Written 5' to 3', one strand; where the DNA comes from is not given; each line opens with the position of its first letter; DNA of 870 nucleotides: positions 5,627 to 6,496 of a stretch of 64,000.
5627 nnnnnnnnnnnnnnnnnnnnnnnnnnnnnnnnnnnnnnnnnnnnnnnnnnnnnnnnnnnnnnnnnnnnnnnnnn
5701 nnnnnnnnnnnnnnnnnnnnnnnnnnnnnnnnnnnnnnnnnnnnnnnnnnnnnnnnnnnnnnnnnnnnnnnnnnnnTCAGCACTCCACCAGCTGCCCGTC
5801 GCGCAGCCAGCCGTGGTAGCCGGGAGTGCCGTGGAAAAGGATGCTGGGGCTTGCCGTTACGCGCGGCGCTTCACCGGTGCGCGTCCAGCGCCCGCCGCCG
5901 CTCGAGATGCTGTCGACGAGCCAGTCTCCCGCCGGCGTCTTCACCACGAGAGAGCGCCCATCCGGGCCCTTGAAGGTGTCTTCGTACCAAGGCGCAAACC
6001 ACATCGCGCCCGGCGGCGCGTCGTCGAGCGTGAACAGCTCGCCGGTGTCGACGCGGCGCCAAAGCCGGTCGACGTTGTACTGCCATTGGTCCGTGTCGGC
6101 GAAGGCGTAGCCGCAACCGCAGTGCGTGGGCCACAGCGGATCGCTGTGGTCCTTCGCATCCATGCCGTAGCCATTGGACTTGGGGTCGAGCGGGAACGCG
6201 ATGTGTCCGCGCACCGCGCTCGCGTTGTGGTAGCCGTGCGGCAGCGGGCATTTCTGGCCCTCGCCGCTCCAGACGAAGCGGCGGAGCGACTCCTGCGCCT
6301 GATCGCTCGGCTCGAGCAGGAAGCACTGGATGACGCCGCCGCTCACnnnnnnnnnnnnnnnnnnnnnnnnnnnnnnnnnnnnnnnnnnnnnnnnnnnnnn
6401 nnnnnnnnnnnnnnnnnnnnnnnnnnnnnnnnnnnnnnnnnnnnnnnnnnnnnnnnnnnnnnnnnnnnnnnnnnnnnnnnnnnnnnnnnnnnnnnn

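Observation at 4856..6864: Three-gene cargo cassette between an AT-richer spacer and a strong terminator-like hairpin, wedged between the fibre genes and the lysis cassette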

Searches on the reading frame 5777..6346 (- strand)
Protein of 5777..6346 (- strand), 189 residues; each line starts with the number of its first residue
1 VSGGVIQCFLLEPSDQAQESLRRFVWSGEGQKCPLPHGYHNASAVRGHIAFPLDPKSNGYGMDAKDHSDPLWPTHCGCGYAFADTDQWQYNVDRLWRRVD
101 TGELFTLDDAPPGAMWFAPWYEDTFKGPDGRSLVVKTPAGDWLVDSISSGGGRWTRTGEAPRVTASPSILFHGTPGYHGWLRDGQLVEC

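Call 7: search_protein_families(library=pfam, proteins=[window:5777-6346:-], max_evalue=1)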
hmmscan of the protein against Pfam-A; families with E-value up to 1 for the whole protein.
window:5777-6346:- (189 aa): 1 family
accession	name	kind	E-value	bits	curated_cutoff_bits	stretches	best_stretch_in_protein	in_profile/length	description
PF20137.4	DUF6527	-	0.00033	20.9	23.6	1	152-189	25-63/63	Family of unknown function (DUF6527)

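Call 8: search_protein_families(library=phrogs, proteins=[window:5777-6346:-], max_evalue=1)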
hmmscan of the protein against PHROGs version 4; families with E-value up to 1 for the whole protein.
window:5777-6346:- (189 aa): 2 families
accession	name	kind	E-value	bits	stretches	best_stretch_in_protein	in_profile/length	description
phrog_33338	-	unknown function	1.8e-05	25.8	1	151-185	105-137/156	-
phrog_15183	-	unknown function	0.0004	21.9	1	150-189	64-102/102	-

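Call 9: search_protein_families(library=ncbifam, proteins=[window:5777-6346:-], max_evalue=1)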
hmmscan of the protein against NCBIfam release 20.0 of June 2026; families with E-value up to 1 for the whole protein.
window:5777-6346:- (189 aa): 0 families

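Call 10: search_protein_families(library=padloc, proteins=[window:5777-6346:-], max_evalue=1)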
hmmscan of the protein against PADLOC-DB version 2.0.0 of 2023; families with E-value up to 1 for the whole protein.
window:5777-6346:- (189 aa): 0 families

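Call 12: search_solved_structures(query=window:5777-6346:-, max_evalue=10)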
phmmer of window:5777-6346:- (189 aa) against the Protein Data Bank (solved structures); distinct sequences matched with E-value up to 10: 1.
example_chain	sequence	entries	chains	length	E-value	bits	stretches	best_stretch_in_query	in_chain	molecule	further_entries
2rvf_A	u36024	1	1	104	1.1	12.2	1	117-163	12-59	Predicted protein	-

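Call 14: find_homologous_proteins(query=window:5777-6346:-)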
Query window:5777-6346:- (189 aa): 177 proteins with E <= 0.001 among 233 candidates; the best 120 are listed.
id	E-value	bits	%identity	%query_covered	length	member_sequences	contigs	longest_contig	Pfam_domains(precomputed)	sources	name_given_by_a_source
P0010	2.7e-132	457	99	100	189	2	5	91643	-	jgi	jgi:hypothetical protein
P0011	1.1e-76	275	63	100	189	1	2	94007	-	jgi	jgi:hypothetical protein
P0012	3.6e-71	257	63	98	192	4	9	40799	-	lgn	-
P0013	3.0e-69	251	61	100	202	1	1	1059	-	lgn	-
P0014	1.6e-64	236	60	100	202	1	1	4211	-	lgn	-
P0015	5.7e-64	234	57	99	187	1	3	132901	-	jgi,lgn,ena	-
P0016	6.8e-63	230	58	97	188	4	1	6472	-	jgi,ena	-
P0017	4.4e-61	224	58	98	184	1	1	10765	-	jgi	jgi:hypothetical protein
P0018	8.8e-59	217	55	98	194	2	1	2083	-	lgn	-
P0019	1.0e-58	217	57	99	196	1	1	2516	-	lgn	-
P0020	1.2e-58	217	56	99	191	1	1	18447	-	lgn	-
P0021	3.7e-58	215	57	99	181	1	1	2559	-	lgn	-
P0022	2.5e-57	212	53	100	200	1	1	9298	-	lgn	-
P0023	1.8e-56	209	54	100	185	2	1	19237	-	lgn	-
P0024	2.5e-55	206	55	99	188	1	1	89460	-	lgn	-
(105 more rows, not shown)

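Call 15: find_encoding_contigs(protein=P0011, flank=10000, max_places=3)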
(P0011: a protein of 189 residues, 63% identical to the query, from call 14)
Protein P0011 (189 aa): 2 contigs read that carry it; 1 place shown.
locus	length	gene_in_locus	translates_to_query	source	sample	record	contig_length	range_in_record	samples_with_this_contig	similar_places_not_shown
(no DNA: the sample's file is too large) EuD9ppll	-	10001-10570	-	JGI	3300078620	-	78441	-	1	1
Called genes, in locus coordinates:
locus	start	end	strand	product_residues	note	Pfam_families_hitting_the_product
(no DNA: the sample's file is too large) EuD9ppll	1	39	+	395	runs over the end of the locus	-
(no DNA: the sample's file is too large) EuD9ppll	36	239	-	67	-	-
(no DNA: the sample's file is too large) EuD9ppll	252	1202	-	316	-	-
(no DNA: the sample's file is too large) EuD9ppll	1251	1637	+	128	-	PF10934:Sheath_initiator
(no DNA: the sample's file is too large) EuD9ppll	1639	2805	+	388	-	PF04865:Baseplate_J (weak), PF26078:Baseplate_J_M, PF26079:Baseplate_J_C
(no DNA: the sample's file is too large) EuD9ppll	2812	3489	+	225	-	PF09684:Tail_P2_I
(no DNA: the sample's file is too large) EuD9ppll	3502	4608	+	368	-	PF25852:DUF6242_C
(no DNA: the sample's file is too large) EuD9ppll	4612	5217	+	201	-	-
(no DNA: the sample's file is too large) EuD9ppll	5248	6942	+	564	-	PF26696:PTL_trimer (weak)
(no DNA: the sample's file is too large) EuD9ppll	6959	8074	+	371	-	-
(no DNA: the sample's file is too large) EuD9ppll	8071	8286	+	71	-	-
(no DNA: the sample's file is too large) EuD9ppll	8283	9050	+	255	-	PF00112:Peptidase_C1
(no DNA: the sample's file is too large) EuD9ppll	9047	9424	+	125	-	-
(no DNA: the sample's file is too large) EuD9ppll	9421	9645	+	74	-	-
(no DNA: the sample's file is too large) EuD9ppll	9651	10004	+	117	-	-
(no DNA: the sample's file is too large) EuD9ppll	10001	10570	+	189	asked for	-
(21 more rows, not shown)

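Call 16: find_encoding_contigs(protein=P0015, flank=10000, max_places=3)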
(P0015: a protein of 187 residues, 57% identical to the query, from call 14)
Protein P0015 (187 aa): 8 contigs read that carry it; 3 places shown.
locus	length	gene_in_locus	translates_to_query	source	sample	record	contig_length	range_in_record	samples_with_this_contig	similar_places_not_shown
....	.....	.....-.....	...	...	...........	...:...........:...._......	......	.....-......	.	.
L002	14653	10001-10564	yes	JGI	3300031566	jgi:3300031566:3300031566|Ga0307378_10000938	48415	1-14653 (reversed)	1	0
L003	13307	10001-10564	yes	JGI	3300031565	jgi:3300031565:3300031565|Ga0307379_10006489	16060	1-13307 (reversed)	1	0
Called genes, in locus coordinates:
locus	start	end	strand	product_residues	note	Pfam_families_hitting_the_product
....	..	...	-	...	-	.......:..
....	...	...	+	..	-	-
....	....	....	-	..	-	-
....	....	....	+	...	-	-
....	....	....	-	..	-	-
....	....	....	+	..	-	-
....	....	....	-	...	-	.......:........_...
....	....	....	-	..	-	-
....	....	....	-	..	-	-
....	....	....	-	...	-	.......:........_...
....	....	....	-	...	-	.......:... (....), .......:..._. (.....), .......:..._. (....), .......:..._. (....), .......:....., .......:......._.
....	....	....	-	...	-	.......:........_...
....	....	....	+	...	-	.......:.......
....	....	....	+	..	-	-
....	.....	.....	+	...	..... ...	-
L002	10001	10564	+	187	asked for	-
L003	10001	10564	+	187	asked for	-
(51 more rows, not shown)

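Call 25: search_protein_families(library=pfam, alignment_id=A1, max_evalue=0.01)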
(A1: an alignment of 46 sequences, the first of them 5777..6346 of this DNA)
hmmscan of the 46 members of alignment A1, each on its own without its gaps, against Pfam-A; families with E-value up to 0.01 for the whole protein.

A. member 1, window:5777-6346:- (189 aa): 1 family
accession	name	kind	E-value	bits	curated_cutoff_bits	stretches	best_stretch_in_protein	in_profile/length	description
PF20137.4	DUF6527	-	0.00033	20.9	23.6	1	152-189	25-63/63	Family of unknown function (DUF6527)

B. families by the number of members that match (of 46 scanned): 1 family
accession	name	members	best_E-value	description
PF20137.4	DUF6527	24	7.2e-05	Family of unknown function (DUF6527)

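Call 29: find_encoding_contigs(protein=P0010, flank=10000, max_places=5)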
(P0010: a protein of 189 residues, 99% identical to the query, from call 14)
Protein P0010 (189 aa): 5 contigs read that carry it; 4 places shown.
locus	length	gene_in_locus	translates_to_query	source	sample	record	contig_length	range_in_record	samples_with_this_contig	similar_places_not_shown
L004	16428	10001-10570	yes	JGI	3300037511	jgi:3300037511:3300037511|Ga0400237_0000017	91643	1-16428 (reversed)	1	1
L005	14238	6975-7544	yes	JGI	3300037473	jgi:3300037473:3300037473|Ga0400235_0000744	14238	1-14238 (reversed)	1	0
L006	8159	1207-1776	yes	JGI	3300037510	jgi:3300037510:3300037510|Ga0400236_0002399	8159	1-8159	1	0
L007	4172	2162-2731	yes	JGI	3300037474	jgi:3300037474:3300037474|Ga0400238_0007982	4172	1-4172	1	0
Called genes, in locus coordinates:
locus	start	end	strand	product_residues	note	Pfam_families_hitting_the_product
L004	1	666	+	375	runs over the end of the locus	-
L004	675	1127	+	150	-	-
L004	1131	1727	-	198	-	-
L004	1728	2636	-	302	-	-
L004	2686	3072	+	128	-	-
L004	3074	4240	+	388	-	PF26078:Baseplate_J_M, PF26079:Baseplate_J_C (weak)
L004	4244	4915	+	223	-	PF09684:Tail_P2_I (weak)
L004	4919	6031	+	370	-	-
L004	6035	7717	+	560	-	-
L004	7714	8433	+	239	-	-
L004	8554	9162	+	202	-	-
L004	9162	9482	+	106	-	-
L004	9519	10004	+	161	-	-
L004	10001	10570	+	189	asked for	-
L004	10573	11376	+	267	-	-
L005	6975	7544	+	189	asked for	-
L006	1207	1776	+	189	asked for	-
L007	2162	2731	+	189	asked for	-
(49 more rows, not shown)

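Call 31: find_related_loci(query=A1, collection=viral_contigs, flank=10000)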
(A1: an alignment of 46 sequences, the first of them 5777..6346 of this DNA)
Query A1 (189 aa) in viral_contigs; peptide patterns used: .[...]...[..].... (x = any residue, [..] = any of these).
92 stretches matched a pattern; 87 encode a relative of the query (tblastn E <= 1e-3); the best 80 are kept; 80 distinct loci.
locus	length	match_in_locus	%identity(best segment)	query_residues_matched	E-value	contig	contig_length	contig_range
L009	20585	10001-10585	51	1-189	7e-56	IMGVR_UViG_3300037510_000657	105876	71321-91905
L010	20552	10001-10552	51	6-188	9e-53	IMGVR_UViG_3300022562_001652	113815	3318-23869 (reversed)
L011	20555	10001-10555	49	3-189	9e-50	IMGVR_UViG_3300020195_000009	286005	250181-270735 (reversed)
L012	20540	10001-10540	48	6-189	2e-49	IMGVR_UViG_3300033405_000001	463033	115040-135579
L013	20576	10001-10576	50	6-188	6e-48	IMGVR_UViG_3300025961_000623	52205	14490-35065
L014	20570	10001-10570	47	4-188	9e-48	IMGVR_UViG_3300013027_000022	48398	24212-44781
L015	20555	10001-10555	51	6-189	2e-47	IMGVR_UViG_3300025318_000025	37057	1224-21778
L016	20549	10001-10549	49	6-189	5e-46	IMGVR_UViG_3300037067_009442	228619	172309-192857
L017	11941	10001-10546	49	5-188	6e-46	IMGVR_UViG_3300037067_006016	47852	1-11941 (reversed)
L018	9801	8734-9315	46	5-189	4e-45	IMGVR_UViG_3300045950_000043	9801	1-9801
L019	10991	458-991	48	5-188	5e-43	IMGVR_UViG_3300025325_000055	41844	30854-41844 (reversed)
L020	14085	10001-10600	44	3-189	1e-42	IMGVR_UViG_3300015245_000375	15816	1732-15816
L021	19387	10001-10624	43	6-188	9e-42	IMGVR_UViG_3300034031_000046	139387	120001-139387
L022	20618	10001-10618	42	5-189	3e-41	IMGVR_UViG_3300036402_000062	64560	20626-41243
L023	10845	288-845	47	6-186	3e-40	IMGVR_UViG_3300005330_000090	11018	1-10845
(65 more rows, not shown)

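Call 33: predict_structure(alignment_id=A1)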
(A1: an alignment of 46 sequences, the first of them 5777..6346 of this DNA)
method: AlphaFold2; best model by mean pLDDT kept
length: 189 residues; sequences in the alignment: 46
mean_pLDDT: 94.7   pTM: 0.87
mean pLDDT of the five models: 94.7, 94.5, 94.3, 93.8, 92.1
residues with pLDDT >= 90: 169; 70-90: 18; 50-70: 2; < 50: 0
segments of 3 or more residues with pLDDT < 50: none
pLDDT, mean of each block of 10 residues (from residue 1): 87 97 92 94 97 87 90 97 97 98 98 98 96 98 93 94 97 94 98
secondary structure, 60 per line:
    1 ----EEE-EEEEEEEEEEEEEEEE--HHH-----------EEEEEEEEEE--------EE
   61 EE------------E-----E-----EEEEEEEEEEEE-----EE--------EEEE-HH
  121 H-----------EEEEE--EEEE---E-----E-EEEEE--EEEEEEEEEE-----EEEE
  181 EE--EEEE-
elements in order: E5-7 E9-24 E41-50 E59-62 E87-98 E114-117 E133-137 E140-143 E155-159 E162-171 E177-182 E185-188

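Call 47: fold_search(model_id=the predicted structure, library=pdb)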
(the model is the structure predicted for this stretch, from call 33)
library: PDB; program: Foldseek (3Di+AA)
matches with E <= 10: 171; with E <= 0.001: 0
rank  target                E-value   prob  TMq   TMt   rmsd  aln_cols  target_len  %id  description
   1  9jli_A                6.6e-01  0.03  0.15  0.07  19.3       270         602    8  Structure of HHV6B glycoprotein B (released 2025-06-25)
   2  1axk_A                9.1e-01  0.03  0.15  0.09  20.7       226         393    7  ENGINEERED BACILLUS BIFUNCTIONAL ENZYME GLUXYN-1 (released 1999-05-11)
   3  5aoo_A                1.0e+00  0.01  0.08  0.07  21.0       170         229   13  X-ray structure of a human Kobuvirus: Aichi virus A (AiV) (released 2016-03-09)
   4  5lf2_A                1.1e+00  0.03  0.13  0.10  14.6       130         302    8  Crystal structure of laminin beta2 LE5-LF-LE6 (released 2016-07-27)
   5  1axk_B                1.3e+00  0.04  0.17  0.10  18.7       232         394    8  ENGINEERED BACILLUS BIFUNCTIONAL ENZYME GLUXYN-1 (released 1999-05-11)
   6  6acz_C                1.3e+00  0.01  0.08  0.08  17.4       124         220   10  The structure of CVA10 virus A-particle from its complex with Fab 2G8 (released 2018-11-21)
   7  5n9r_A                1.4e+00  0.02  0.13  0.10  16.8       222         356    7  Crystal structure of USP7 in complex with a potent, selective and reversible small-molecule inhibitor (released 2017-12-06)
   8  3gty_X                1.6e+00  0.04  0.15  0.10   8.7       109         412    8  Promiscuous Substrate Recognition in Folding and Assembly Activities of the Trigger Factor Chaperone (released 2009-12-22)
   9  7lvz_C                1.6e+00  0.01  0.08  0.07  18.8       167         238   10  Crystal structure of ADO (released 2022-01-05)
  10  4z92_B                1.7e+00  0.02  0.11  0.09  18.8       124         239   10  crystal structure of parechovirus-1 virion (released 2015-11-18)
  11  4gej_E                1.7e+00  0.02  0.11  0.13  22.3       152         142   10  N-terminal domain of VDUP-1 (released 2013-02-27)
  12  9qje_A                1.7e+00  0.02  0.15  0.11  16.7       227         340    8  USP7 Covalently Bound to N-(6-Fluoro-3-nitropyridin-2-yl)-5-(1-methyl-1H-pyrazol-4-yl)isoquinolin-3-amine (GCL36, 7a)  (released 2025-09-10)
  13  1ajk_B                1.8e+00  0.01  0.13  0.12  16.0       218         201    9  CIRCULARLY PERMUTED (1-3,1-4)-BETA-D-GLUCAN 4-GLUCANOHYDROLASE CPA16M-84 (released 1998-05-06)
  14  2zgt_A                1.9e+00  0.02  0.11  0.14  16.4       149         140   13  Crystal structure of Agrocybe aegerita lectin AAL mutant F93G (released 2009-01-20)
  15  4pq9_A                2.0e+00  0.01  0.10  0.08  18.5       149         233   14  Crystal Structure of a Beta-1,3-glucanase from Mycobacterium marinum (released 2014-03-12)
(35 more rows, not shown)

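Call 55: search_dna_similar(query=window:5777-6346:-, collection=phages, mode=protein, max_evalue=0.001, max_rows=30)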
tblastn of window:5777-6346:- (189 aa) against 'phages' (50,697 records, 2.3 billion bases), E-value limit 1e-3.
Records with a match: 2; places in all: 2; records where one place covers at least 80% of the query: 1.
Best place of each record, by identity: <60% 2.
By first word of the organism name: Burkholderia 1; Rhizobium 1.
By host as written in the record: Burkholderia glumae 1; Sinorhizobium americanum X2_30 1.
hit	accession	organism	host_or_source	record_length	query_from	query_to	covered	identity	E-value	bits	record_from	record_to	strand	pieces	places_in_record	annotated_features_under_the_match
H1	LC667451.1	Burkholderia phage FLC9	Burkholderia glumae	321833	6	189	97%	40.3%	7e-31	123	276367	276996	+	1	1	hypothetical protein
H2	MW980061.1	Rhizobium phage RHph_X2_30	Sinorhizobium americanum X2_30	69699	112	184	39%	32.7%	2e-4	47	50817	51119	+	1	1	hypothetical protein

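Call 72: list_cluster_members(proteins=[L164:7914-8642:+, L160:7944-8681:+, L171:766-1656:+, L144:7914-8639:+, window:4971-5774:-, window:5777-6346:-, window:6343-6768:-])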
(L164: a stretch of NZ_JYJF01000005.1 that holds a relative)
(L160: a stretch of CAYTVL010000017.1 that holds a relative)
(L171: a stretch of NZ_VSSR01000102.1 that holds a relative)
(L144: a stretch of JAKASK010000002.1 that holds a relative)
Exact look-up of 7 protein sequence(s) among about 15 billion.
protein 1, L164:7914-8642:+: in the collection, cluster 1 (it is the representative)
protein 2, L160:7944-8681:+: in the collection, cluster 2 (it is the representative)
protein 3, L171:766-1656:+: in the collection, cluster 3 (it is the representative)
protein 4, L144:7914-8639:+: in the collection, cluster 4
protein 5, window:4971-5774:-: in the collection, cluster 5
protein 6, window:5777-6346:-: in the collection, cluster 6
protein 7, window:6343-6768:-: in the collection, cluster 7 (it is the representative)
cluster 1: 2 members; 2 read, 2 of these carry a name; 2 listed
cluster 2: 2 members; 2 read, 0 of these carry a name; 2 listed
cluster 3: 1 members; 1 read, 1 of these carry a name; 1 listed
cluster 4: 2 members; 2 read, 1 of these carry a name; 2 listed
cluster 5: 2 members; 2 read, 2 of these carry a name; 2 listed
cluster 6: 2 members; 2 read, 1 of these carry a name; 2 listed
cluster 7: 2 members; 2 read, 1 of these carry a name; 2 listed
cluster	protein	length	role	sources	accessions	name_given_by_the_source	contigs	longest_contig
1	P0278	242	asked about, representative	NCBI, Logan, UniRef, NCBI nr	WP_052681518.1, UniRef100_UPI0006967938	hypothetical protein [Saccharothrix sp. ST-888] | hypothetical protein n=1 Tax=Saccharothrix sp. ST-888 TaxID=1427391 RepID=UPI0006967938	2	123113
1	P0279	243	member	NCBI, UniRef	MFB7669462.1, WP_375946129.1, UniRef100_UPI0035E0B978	hypothetical protein ACFC1R_37060 [Kitasatospora sp. NPDC056138] | hypothetical protein n=1 Tax=Kitasatospora sp. NPDC056138 TaxID=3345724 ...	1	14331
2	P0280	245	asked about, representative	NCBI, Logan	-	-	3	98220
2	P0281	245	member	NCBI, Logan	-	-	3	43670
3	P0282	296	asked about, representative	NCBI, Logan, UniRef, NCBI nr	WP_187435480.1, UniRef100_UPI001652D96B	hypothetical protein [Bradyrhizobium cytisi] | hypothetical protein n=1 Tax=Bradyrhizobium cytisi TaxID=515489 RepID=UPI001652D96B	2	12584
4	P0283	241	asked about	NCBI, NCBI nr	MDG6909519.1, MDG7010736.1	MAG: hypothetical protein JRN57_01325 [Nitrososphaerota archaeon] | hypothetical protein [Nitrososphaerota archaeon]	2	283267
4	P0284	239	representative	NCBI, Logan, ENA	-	-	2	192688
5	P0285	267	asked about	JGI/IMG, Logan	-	hypothetical protein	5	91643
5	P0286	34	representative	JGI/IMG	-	hypothetical protein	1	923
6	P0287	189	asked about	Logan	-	-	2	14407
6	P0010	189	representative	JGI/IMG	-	hypothetical protein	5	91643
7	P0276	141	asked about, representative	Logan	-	-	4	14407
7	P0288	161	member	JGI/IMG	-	hypothetical protein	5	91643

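Call 78: search_protein_families(library=pfam, alignment_id=A5, max_evalue=0.001)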
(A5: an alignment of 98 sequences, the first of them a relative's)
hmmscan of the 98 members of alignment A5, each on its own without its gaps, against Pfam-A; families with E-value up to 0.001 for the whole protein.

A. member 1, L009:9738-10004:+ (88 aa): 0 families

B. families by the number of members that match (of 98 scanned): 27 families (the first 25 are shown)
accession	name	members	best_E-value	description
PF01510.30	Amidase_2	3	4.6e-22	N-acetylmuramoyl-L-alanine amidase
PF20137.4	DUF6527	3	3.7e-10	Family of unknown function (DUF6527)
PF13563.12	2_5_RNA_ligase2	2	3.4e-14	2'-5' RNA ligase superfamily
PF13578.12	Methyltransf_24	2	6.2e-10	Methyltransferase domain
PF02834.22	LigT_PEase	2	1e-08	LigT like Phosphoesterase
PF03237.21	Terminase_6N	2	7.4e-08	Terminase large subunit, T4likevirus-type, N-terminal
PF06941.18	NT5C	2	6.3e-07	5' nucleotidase, deoxy (Pyrimidine), cytosolic type C protein (NT5C)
PF23474.1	Acb1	2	7.7e-05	Anti-CBASS protein Acb1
PF06074.18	Portal_Mu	1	3.7e-87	Portal protein of Mu bacteriophage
PF04860.17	Phage_portal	1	1.5e-56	Phage portal protein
PF05133.19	SPP1_portal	1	3e-43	Phage portal protein, SPP1 Gp6-like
PF02195.25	ParB_N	1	4.8e-18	ParB N-terminal domain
PF14528.11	LAGLIDADG_3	1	7e-16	LAGLIDADG-like domain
PF01471.23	PG_binding_1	1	2.1e-14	Putative peptidoglycan binding domain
PF00145.23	DNA_methylase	1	8.6e-13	C-5 cytosine-specific DNA methylase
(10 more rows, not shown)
